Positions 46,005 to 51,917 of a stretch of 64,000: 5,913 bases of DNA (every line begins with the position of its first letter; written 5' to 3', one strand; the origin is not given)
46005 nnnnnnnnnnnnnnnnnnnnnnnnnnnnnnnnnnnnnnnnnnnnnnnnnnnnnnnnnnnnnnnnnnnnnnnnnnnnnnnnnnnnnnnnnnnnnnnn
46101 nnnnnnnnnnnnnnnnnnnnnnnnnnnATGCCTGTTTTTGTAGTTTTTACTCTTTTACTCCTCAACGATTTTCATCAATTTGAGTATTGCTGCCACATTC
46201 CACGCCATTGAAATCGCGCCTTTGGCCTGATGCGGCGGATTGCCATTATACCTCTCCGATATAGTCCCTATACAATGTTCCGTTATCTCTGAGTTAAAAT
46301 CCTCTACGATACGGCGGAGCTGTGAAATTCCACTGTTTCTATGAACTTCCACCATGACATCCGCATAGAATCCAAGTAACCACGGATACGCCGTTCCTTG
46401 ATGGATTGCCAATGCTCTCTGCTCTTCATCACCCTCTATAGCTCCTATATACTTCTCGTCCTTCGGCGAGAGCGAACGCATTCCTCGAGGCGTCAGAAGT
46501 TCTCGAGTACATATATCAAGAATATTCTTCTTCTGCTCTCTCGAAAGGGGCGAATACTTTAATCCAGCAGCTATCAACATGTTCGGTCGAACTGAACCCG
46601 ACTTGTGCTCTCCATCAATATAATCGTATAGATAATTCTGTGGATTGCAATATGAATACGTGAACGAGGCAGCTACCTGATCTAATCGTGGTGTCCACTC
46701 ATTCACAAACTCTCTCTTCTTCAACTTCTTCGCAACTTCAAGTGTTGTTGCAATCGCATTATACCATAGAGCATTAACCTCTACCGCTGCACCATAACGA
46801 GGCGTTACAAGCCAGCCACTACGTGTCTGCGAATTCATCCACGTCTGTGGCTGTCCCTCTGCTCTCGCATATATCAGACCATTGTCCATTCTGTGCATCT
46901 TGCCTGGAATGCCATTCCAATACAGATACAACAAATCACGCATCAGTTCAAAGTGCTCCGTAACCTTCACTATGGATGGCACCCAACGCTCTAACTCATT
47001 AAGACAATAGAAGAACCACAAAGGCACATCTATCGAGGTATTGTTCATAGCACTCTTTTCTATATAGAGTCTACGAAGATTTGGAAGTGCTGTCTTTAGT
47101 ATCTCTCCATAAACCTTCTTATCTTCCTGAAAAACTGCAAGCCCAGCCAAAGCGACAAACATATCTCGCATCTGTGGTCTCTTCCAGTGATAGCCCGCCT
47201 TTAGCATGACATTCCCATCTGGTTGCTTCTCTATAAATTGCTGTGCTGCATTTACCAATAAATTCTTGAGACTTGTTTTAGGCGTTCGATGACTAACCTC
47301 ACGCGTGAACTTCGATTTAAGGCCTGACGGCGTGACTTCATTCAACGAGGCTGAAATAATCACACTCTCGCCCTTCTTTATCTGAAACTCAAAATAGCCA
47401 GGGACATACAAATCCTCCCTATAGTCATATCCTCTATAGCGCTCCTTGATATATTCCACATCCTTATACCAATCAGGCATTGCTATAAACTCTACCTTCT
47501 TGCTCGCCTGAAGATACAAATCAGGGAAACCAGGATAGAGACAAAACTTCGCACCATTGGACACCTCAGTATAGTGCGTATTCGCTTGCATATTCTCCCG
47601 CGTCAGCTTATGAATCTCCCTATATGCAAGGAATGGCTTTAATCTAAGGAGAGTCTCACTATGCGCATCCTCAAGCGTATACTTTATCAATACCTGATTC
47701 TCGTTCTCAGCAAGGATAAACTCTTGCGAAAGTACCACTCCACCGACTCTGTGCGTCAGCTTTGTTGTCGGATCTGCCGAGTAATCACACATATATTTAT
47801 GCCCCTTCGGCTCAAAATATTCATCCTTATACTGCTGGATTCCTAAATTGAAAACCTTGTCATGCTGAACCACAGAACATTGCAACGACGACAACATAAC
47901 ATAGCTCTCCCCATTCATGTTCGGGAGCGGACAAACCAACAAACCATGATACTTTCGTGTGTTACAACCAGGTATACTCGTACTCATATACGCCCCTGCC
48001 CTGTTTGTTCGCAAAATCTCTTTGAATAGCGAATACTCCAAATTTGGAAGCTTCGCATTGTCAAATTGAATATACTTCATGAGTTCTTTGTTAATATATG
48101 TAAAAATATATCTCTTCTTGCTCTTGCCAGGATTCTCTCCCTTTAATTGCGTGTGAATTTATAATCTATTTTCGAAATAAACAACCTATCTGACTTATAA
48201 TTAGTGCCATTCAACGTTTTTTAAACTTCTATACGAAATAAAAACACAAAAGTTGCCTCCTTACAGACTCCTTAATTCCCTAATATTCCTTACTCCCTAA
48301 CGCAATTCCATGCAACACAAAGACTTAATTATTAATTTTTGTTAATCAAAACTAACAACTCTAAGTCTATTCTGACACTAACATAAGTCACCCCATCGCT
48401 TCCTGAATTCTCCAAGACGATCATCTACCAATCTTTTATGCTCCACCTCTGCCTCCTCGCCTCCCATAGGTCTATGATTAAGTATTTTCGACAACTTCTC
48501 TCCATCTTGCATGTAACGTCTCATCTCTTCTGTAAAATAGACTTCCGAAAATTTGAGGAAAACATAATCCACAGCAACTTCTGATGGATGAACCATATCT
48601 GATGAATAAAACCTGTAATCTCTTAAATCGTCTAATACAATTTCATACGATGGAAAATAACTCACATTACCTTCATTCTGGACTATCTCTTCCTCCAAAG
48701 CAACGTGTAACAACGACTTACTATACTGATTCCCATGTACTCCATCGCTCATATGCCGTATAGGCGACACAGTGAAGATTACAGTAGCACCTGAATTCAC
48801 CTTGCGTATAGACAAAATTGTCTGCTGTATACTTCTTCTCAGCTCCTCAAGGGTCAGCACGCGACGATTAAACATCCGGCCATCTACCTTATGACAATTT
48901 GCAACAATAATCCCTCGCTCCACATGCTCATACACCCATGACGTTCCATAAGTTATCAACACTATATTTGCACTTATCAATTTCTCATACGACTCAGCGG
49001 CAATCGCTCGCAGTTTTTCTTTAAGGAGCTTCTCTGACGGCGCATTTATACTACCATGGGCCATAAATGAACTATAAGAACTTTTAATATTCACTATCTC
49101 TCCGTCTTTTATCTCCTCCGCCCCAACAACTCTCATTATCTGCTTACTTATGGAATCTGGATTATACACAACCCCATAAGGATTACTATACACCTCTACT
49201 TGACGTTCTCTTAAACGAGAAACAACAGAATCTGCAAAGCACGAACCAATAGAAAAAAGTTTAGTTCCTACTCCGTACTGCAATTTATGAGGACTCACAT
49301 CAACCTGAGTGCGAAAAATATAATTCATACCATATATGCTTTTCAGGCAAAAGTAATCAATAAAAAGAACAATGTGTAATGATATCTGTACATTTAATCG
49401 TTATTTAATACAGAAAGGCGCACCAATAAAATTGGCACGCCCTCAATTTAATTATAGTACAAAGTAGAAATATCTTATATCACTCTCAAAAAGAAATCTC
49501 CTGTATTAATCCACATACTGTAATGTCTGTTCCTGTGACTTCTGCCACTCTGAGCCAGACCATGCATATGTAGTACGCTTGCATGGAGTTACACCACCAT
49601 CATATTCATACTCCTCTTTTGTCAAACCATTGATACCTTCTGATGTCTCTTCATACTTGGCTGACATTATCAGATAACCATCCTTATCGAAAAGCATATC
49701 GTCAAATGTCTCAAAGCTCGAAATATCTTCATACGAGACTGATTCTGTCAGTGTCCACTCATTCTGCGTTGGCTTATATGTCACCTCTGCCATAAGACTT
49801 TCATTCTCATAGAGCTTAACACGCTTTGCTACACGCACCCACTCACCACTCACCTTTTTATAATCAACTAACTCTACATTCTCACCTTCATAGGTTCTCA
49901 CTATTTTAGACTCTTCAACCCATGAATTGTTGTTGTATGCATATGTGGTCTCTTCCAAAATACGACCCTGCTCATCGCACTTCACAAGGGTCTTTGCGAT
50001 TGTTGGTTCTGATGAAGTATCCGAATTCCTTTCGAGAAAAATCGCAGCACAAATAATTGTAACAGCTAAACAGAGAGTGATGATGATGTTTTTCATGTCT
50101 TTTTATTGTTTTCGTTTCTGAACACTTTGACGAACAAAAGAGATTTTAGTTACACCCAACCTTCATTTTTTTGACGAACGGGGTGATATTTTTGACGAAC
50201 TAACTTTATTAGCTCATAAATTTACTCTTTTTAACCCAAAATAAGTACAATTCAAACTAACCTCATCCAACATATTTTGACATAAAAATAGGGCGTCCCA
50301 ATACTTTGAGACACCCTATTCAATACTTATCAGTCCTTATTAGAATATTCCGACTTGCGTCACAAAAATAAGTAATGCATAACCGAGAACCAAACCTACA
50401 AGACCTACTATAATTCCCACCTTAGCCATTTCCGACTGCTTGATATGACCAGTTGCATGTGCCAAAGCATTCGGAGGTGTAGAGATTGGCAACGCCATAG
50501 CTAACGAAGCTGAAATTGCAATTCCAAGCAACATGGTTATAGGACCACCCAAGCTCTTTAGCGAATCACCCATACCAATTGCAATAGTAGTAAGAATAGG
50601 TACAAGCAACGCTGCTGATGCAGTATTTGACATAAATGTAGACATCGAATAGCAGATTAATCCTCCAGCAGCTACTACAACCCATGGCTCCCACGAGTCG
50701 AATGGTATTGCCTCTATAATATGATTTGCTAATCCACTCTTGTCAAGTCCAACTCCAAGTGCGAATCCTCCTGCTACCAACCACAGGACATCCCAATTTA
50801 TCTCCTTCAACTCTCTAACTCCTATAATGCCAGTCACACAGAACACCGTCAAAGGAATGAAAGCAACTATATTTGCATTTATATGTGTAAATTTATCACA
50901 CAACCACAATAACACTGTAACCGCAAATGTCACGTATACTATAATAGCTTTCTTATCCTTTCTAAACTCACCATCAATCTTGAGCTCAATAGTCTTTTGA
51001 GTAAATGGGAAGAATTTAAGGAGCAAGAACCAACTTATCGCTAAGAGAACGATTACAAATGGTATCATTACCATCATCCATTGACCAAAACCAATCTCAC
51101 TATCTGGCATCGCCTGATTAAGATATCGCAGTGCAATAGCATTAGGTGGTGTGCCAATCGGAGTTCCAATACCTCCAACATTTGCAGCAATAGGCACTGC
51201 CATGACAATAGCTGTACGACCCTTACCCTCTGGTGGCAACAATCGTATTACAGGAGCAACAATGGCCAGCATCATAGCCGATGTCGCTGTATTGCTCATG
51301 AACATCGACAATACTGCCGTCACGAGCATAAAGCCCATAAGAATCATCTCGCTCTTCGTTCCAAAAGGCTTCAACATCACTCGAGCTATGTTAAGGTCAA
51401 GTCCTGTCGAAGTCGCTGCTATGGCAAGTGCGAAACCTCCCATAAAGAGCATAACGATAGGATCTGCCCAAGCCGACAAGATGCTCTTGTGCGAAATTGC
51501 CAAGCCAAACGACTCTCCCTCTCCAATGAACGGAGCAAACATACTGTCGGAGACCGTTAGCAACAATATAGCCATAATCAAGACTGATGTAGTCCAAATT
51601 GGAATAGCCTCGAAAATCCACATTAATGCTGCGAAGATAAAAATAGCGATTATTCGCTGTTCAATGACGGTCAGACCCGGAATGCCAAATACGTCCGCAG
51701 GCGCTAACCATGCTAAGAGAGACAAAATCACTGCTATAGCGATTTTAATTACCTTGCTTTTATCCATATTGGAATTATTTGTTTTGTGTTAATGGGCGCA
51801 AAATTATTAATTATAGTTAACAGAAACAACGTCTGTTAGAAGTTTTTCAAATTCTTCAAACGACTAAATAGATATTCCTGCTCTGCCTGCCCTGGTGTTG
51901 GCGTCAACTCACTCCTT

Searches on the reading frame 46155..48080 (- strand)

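Call 15: search_protein_families(library=pfam, proteins=[window:46155-48080:-])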
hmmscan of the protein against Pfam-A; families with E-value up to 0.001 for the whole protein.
window:46155-48080:- (641 aa): 2 families
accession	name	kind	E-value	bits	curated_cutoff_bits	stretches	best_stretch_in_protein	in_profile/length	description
PF12439.13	GDE_N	-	1.7e-73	247.2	27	1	20-240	1-218/219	Glycogen debranching enzyme N terminal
PF06202.20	GDE_C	-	1.3e-68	232.1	21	1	278-633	2-366/367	Amylo-alpha-1,6-glucosidase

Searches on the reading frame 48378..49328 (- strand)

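Call 15: search_protein_families(library=pfam, proteins=[window:48378-49328:-])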
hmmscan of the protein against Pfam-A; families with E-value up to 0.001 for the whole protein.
window:48378-49328:- (316 aa): 1 family
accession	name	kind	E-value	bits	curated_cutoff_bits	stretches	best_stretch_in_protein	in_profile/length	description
PF08885.17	GSCFA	-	1.4e-77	261.1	25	1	23-260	1-237/237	GSCFA family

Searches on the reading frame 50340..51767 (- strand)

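Call 15: search_protein_families(library=pfam, proteins=[window:50340-51767:-])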
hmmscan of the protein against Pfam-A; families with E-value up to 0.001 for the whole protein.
window:50340-51767:- (475 aa): 2 families
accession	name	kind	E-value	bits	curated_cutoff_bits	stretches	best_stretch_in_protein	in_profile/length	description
PF03600.22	CitMHS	-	1.9e-47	162.4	31.9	1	48-400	2-322/336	Citrate transporter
PF00939.25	Na_sulph_symp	-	7.5e-47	160.8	27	1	4-461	2-457/472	Sodium:sulfate symporter transmembrane region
